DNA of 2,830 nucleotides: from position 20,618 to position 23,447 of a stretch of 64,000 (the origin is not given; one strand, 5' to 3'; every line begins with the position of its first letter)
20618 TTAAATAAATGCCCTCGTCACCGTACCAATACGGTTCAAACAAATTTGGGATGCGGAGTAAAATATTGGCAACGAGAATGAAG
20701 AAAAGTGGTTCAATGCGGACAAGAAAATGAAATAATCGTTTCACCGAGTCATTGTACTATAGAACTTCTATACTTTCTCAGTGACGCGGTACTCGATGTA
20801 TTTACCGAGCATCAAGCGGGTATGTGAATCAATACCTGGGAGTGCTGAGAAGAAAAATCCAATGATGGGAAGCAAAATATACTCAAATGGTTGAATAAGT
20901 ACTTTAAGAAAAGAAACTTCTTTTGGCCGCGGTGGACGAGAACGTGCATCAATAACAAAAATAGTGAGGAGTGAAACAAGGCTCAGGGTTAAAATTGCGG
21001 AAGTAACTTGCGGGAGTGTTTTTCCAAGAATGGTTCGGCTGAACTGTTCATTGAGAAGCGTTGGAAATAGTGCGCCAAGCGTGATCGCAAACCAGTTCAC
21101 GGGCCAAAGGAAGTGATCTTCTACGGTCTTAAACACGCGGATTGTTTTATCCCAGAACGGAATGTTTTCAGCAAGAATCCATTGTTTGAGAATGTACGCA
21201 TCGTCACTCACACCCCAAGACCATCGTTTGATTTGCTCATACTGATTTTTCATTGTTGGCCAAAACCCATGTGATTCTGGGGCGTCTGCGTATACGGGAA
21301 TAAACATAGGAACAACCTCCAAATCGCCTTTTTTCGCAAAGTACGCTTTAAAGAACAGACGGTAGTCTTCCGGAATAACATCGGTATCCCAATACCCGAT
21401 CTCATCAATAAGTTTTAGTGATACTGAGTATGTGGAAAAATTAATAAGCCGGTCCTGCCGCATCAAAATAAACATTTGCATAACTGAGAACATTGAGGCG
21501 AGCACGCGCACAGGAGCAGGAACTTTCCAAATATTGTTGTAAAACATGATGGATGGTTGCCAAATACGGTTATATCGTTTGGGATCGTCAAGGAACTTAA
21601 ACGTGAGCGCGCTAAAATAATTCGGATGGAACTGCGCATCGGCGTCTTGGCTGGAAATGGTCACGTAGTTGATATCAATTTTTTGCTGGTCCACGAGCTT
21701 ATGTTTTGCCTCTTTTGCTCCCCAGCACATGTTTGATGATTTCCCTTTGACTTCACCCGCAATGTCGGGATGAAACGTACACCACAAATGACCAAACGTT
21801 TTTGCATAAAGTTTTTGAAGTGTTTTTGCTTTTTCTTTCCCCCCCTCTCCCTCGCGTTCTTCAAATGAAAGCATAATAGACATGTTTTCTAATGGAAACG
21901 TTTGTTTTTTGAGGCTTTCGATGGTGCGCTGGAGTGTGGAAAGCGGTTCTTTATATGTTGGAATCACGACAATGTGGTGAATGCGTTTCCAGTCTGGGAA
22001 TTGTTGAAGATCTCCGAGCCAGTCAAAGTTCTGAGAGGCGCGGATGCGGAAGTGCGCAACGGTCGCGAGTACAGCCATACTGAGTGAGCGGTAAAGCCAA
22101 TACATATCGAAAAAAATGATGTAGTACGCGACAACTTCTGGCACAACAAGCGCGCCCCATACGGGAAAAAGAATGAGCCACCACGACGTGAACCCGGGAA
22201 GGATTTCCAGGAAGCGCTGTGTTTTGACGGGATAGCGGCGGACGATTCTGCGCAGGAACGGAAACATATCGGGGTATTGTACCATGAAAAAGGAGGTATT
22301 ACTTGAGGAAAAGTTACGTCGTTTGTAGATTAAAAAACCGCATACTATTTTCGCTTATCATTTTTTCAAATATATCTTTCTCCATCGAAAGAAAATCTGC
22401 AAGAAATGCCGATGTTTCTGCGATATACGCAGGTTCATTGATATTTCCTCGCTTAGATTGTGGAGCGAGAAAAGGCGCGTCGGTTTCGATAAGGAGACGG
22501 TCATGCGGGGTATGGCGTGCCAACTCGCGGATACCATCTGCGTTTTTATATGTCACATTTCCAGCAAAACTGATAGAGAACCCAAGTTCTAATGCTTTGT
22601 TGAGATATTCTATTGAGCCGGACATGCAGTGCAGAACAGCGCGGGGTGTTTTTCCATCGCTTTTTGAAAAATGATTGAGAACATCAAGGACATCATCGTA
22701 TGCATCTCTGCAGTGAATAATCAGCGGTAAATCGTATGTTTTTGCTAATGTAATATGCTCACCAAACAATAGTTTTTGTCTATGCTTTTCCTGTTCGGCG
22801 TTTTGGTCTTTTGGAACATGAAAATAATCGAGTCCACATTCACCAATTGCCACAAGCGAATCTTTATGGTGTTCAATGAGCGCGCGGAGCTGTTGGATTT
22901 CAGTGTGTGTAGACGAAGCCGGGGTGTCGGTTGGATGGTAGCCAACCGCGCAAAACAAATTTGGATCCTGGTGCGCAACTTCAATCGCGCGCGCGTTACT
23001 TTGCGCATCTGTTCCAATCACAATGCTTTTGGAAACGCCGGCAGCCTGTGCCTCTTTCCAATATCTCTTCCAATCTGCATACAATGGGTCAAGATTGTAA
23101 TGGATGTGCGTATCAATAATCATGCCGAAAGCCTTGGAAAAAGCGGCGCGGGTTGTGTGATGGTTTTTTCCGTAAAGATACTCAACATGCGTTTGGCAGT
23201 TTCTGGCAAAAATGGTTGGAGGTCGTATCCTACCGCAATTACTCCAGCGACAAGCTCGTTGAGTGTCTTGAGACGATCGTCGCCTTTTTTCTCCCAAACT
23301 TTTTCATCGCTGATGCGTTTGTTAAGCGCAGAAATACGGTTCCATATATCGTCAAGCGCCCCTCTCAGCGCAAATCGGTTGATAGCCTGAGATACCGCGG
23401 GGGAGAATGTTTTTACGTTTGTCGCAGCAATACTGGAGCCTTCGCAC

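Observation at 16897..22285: Envelope glycosylation cluster: DPPR-synthase-like UbiA + MraY/WecA-like GT4 + GT-C + cellulose-synthase-like GT2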

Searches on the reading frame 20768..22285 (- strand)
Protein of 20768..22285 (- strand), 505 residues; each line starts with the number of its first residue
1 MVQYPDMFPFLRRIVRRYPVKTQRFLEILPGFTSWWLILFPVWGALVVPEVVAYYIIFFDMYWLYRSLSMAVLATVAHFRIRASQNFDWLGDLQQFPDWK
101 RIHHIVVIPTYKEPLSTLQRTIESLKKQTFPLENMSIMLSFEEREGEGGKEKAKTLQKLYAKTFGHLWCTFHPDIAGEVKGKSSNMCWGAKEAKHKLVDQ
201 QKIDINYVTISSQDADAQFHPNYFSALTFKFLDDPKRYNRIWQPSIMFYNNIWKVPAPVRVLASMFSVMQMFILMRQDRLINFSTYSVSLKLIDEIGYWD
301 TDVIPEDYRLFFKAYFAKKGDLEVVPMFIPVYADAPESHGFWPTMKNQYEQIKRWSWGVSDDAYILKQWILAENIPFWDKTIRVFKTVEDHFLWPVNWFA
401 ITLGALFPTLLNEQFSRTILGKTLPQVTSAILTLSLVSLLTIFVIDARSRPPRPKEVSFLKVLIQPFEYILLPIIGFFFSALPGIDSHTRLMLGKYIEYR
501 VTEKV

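Call 3: search_protein_families(library=pfam, proteins=[window:20768-22285:-], max_evalue=0.01)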
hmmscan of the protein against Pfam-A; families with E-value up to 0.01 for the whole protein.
window:20768-22285:- (505 aa): 2 families
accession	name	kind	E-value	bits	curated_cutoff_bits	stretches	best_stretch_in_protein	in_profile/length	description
PF13632.12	Glyco_trans_2_3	-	4.9e-08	33.4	27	1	214-406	6-173/198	Glycosyl transferase family group 2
PF00535.33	Glycos_transf_2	-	4.3e-05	23.9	23.3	1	106-236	2-108/168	Glycosyl transferase family 2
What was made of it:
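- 20768..22285 (-): Membrane-integrated synthase-type GT2 (hyaluronan/cellulose-synthase-like), 505 aa (probably 499 aa, starting at 22267). PF13632 scores 33.4 bits (call 3).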

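Call 4: search_protein_families(library=ncbifam, proteins=[window:20768-22285:-], max_evalue=0.01)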
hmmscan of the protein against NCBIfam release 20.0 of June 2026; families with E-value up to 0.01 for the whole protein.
window:20768-22285:- (505 aa): 1 family
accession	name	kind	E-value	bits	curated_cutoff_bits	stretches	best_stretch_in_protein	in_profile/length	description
TIGR03937.1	PgaC_IcaA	equivalog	0.00096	18.2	422.3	0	292-474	211-380/407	poly-beta-1,6-N-acetyl-D-glucosamine synthase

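Call 13: search_solved_structures(query=window:20768-22285:-, max_evalue=10)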
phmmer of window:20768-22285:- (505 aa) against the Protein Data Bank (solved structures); distinct sequences matched with E-value up to 10: 2.
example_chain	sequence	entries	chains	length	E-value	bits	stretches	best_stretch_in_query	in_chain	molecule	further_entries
8z81_C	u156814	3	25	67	0.51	12.4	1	66-91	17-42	Antenna complex, alpha/beta subunit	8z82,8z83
5nmo_A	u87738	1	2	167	0.53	12.3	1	312-358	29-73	Chromosome partition protein Smc,Chromosome partition protein Smc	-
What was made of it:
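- Closest known: Membrane-integrated processive GT2 synthases. Different: There is no PilZ domain, no sequence-level match to any solved synthase (call 13), and only 18 bits on the PgaC model (call 4).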

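Call 31: find_homologous_proteins(query=window:20768-22285:-)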
Query window:20768-22285:- (505 aa): 3805 proteins with E <= 0.001 among 8000 candidates; the best 120 are listed.
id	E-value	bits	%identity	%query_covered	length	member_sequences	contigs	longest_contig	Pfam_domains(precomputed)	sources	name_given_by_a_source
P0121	0.0e+0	1127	98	99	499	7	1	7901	PF13632.13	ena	-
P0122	1.3e-274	930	78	98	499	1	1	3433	PF13632.13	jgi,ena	-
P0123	2.4e-269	913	76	98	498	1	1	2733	PF13632.13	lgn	-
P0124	1.3e-267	907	76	98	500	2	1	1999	PF13632.13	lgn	-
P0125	1.8e-267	906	76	98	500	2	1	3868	PF13632.13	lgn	-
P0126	2.7e-267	906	75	98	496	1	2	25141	PF13632.13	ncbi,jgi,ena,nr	ncbi:MAG TPA: glycosyltransferase family 2 protein [Patescibacteria group bacterium]|nr:glycosyltran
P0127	6.4e-267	905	76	99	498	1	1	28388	-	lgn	-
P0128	8.7e-267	904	76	98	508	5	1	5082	PF13632.13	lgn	-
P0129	4.4e-266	902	74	98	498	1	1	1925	PF13632.13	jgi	-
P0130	1.4e-263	894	74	98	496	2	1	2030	PF13632.13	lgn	-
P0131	8.5e-262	888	75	98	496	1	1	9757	PF13632.13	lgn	-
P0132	2.1e-261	886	74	98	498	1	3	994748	-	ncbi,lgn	-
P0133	9.9e-261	884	74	99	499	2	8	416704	PF13632.13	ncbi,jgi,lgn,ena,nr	ncbi:MAG: hypothetical protein UX04_C0002G0182 [Microgenomates group bacterium GW2011_GWF2_45_18]|nr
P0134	1.4e-260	884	73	98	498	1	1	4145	PF13632.13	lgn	-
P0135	1.5e-260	884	74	98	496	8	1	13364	PF13632.13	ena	-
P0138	3.2e-259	879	74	98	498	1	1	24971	PF13632.13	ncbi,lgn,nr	ncbi:MAG TPA: glycosyltransferase family 2 protein [Candidatus Saccharimonadia bacterium]|nr:glycosy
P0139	1.9e-258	877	73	99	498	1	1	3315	PF13632.13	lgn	-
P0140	1.9e-257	873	73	98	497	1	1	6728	PF13632.13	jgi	jgi:hypothetical protein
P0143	1.1e-251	854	72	98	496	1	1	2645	PF13632.13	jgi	jgi:cellulose synthase/poly-beta-1,6-N-acetylglucosamine synthase-like glycosyltransferase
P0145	7.6e-251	852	71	98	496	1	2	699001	PF13632.13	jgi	jgi:hypothetical protein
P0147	1.4e-249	847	72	98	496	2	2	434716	PF13632.13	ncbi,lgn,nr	ncbi:MAG TPA: glycosyltransferase family 2 protein [Patescibacteria group bacterium]|nr:glycosyltran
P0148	1.5e-248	844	72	98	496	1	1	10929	PF13632.13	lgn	-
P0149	2.8e-248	843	73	98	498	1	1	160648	PF13632.13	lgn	-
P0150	2.9e-248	843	71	97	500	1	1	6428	PF13632.13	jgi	-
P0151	3.0e-248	843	71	98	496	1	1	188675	PF13632.13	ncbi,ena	-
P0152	3.0e-248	843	72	98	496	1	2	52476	PF13632.13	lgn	-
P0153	4.6e-248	842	71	98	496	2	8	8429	PF13632.13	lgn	-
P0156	2.3e-247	840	71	98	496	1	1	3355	PF13632.13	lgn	-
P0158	6.1e-247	839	70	99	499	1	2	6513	PF13632.13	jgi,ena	jgi:glycosyltransferase involved in cell wall biosynthesis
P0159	7.5e-247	838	71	98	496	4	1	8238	PF13632.13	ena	-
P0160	1.2e-246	838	70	98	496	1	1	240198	PF13632.13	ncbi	-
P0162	1.0e-245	835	69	98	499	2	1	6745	PF13632.13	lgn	-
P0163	9.6e-245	831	70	98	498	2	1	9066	PF13632.13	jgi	jgi:hypothetical protein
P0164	3.0e-244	830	70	98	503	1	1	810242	PF13632.13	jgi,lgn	-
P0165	3.1e-244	830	70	98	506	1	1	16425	PF13632.13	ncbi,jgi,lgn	-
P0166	4.4e-244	829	70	97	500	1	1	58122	PF13632.13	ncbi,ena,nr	ncbi:hypothetical protein A2W24_01545 [Microgenomates group bacterium RBG_16_45_19]|nr:MAG: hypothet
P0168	8.5e-244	828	68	99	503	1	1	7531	PF13632.13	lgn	-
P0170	1.0e-243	828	69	98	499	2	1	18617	PF13632.13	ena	-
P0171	1.7e-243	827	68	98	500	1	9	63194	PF13632.13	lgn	-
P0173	2.1e-243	827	71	99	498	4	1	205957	PF13632.13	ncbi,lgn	-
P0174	2.2e-243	827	68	98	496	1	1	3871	PF13632.13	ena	-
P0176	1.1e-242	825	70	98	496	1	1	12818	PF13632.13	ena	-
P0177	1.1e-242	825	69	97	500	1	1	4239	PF13632.13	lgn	-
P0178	1.2e-242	825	69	98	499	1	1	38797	PF13632.13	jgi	-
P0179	1.2e-242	825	70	97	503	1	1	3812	PF13632.13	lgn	-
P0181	2.1e-242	824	70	98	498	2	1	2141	PF13632.13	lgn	-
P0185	2.4e-242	824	70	98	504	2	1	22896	PF13632.13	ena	-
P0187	6.3e-242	822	69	98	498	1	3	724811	PF13632.13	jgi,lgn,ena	-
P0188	1.1e-241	821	69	98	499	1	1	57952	PF13632.13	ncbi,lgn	-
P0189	1.2e-241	821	70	98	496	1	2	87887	PF13632.13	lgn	-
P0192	2.0e-241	821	68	97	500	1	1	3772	PF13632.13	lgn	-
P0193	2.3e-241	820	70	97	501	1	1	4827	PF13632.13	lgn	-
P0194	2.6e-241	820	68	98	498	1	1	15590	PF13632.13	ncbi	ncbi:MAG: glycosyltransferase family 2 protein [Patescibacteria group bacterium]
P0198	4.3e-241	819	70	98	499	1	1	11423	PF13632.13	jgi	jgi:cellulose synthase/poly-beta-1,6-N-acetylglucosamine synthase-like glycosyltransferase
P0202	6.0e-241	819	69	98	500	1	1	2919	PF13632.13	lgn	-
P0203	7.4e-241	819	68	97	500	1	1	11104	PF13632.13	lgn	-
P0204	9.6e-241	818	70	98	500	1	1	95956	PF13632.13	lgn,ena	-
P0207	2.3e-240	817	70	98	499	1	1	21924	PF13632.13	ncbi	-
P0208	2.5e-240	817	68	97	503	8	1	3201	PF13632.13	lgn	-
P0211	4.2e-240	816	68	98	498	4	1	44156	PF13632.13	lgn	-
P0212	4.4e-240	816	69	98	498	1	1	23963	PF13632.13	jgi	jgi:hypothetical protein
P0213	6.2e-240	816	68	98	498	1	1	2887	PF13632.13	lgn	-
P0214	6.4e-240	816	68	98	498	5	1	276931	PF13632.13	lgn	-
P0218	9.1e-240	815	69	98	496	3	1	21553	PF13632.13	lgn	-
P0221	1.3e-239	815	68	98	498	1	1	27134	PF13632.13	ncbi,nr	ncbi:MAG: glycosyltransferase family 2 protein [bacterium]|nr:glycosyltransferase family 2 protein [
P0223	1.6e-239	814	68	98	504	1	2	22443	PF13632.13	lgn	-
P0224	1.7e-239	814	67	99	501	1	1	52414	PF13632.13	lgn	-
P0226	2.1e-239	814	69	98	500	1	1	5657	PF13632.13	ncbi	-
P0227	3.2e-239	813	68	97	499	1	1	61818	PF13632.13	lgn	-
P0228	4.0e-239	813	67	97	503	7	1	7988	PF13632.13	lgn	-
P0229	4.2e-239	813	68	98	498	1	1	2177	PF13632.13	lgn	-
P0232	5.4e-239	813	69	98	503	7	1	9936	PF13632.13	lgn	-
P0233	6.1e-239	812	69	97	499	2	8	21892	PF13632.13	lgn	-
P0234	6.6e-239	812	67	98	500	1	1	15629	PF13632.13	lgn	-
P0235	7.0e-239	812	69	98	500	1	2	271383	PF13632.13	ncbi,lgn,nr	ncbi:MAG: hypothetical protein H6774_01625 [Pseudomonadales bacterium]|nr:hypothetical protein [Cand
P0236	7.2e-239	812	69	98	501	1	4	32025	PF13632.13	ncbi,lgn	-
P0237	7.2e-239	812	68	98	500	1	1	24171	PF13632.13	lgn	-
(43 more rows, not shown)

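Call 47: predict_structure(alignment_id=A2)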
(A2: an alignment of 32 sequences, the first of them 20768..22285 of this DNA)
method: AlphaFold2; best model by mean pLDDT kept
length: 505 residues; sequences in the alignment: 32
mean_pLDDT: 86.0   pTM: 0.86
mean pLDDT of the five models: 86.0, 85.0, 83.7, 83.5, 80.0
residues with pLDDT >= 90: 245; 70-90: 213; 50-70: 33; < 50: 14
segments of 3 or more residues with pLDDT < 50: 1-5, 497-505
pLDDT, mean of each block of 10 residues (from residue 1): 59 90 82 82 92 90 86 93 95 96 96 92 97 98 91 97 97 78 87 97 98 93 98 97 93 90 87 88 90 92 73 93 95 90 87 65 85 90 85 64 82 92 87 77 82 82 80 76 70 53 30
secondary structure, 60 per line:
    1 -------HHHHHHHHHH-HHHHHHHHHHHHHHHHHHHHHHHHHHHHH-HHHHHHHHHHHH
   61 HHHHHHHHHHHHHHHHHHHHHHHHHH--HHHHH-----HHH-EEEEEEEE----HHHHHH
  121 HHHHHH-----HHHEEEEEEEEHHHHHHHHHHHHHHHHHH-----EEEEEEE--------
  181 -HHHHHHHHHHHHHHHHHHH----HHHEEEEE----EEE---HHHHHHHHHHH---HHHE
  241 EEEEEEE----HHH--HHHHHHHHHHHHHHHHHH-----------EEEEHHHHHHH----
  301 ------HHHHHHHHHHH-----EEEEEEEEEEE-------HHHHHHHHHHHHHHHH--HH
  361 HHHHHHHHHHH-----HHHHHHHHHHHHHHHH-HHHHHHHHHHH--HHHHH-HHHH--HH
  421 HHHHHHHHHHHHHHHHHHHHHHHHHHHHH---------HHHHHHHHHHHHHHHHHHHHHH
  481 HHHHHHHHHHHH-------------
elements in order: H8-17 H19-47 H49-86 H89-93 E103-110 H115-126 E135-142 H143-160 E166-172 H182-200 E208-212 E217-219 H223-233 E240-247 H257-274 E286-289 H290-296 H307-317 E323-333 H341-356 H359-371 H377-392 H394-404 H407-411 H413-416 H419-449 H459-492
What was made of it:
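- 20768..22285 (-): The model has pLDDT 86 (call 47).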

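Call 50: fold_search(model_id=the predicted structure, library=pdb)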
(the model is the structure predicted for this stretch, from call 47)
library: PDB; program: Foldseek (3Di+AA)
matches with E <= 10: 824; with E <= 0.001: 165
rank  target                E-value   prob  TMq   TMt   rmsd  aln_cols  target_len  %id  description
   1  7sp7_A                1.7e-10  1.00  0.47  0.47  17.4       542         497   13  Chlorella virus hyaluronan synthase inhibited by UDP (released 2022-04-06)
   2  7sp8_A                4.0e-10  1.00  0.45  0.46  15.9       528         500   13  Chlorella virus Hyaluronan Synthase bound to UDP-GlcNAc (released 2022-04-06)
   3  7sp9_A                8.3e-10  1.00  0.46  0.46  16.9       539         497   12  Chlorella virus Hyaluronan Synthase in the GlcNAc-primed channel-closed state (released 2022-04-06)
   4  8sne_A                1.4e-09  1.00  0.45  0.47  17.5       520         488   12  Chlorella virus Hyaluronan Synthase bound to GlcA extended GlcNAc primer and UDP (released 2024-05-01)
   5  8smm_A                3.3e-09  1.00  0.48  0.48  11.8       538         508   11  Xenopus laevis hyaluronan synthase 1 (released 2024-05-01)
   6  9yq2_A                3.6e-09  1.00  0.48  0.50  16.6       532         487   11  Chlorella virus hyaluronan synthase bound to DDM (released 2025-12-10)
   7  5ej1_A                7.5e-09  1.00  0.50  0.36  16.5       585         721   12  Pre-translocation state of bacterial cellulose synthase (released 2016-03-30)
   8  4p00_A                9.0e-09  1.00  0.52  0.38  14.9       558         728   13  Bacterial Cellulose Synthase in complex with cyclic-di-GMP and UDP (released 2014-04-09)
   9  8snc_A                1.2e-08  1.00  0.45  0.46  15.2       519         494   12  Chlorella virus Hyaluronan Synthase bound to GlcA extended GlcNAc primer (released 2024-05-01)
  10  9yq4_A                1.4e-08  1.00  0.48  0.49  16.9       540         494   13  Chlorella virus hyaluronan synthase bound to a proofreading UDP-GlcA (released 2025-12-10)
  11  9kqc_A                1.6e-08  1.00  0.46  0.47  16.6       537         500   12  Chlorella virus Hyaluronan Synthase bound to VNAR (released 2025-05-14)
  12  9b8v_E                1.9e-08  1.00  0.53  0.34  13.7       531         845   17  AlphaFold2 informed cryo-EM model of the E. coli cellulose synthase BcsAG3B6 complex (released 2025-02-19)
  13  8smn_A                1.9e-08  1.00  0.43  0.42  13.2       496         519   12  Xenopus laevis hyaluronan synthase 1, nascent HA polymer bound state (released 2024-05-01)
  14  9yq5_A                2.3e-08  1.00  0.48  0.49  16.4       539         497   12  Chlorella virus hyaluronan synthase bound to an inserted UDP-GlcA (released 2025-12-10)
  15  6yv7_B                2.9e-08  1.00  0.42  0.58  12.8       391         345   12  Mannosyltransferase PcManGT from Pyrobaculum calidifontis (released 2020-07-22)
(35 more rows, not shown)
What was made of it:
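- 20768..22285 (-): Top Foldseek matches are Chlorella-virus and Xenopus hyaluronan synthases and BcsA (call 50).
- On Processive membrane-integrated GT2 synthases (BcsA/HAS/chitin-synthase type): Top Foldseek hits are hyaluronan synthases and BcsA at probability 1.0, with TM-scores of 0.43-0.53 (query-normalised) (call 50).
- Checked: Top fold matches are hyaluronan synthases and BcsA (call 50).
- Tried and rejected: Idea that the GT2 is a GtrB/DPMS-type polyprenyl-P glycosyltransferase: considered, because PcManGT is a fold hit (call 50).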

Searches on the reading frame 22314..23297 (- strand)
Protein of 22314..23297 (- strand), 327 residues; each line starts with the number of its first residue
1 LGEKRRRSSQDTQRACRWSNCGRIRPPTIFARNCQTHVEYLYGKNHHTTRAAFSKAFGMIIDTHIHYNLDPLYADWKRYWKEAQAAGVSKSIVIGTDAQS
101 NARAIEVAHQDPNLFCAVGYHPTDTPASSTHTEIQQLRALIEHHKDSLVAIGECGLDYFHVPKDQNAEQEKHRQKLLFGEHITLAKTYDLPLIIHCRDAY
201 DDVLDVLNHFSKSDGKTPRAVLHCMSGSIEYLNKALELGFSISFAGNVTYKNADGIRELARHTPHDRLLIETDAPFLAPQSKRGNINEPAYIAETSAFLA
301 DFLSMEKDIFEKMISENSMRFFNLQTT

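Call 35: search_protein_families(library=pfam, proteins=[window:22314-23297:-], max_evalue=0.01)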
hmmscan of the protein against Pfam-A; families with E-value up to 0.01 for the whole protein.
window:22314-23297:- (327 aa): 1 family
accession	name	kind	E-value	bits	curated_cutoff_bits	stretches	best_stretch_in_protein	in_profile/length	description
PF01026.27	TatD_DNase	-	9e-72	241.9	27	1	61-323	1-253/253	TatD related DNase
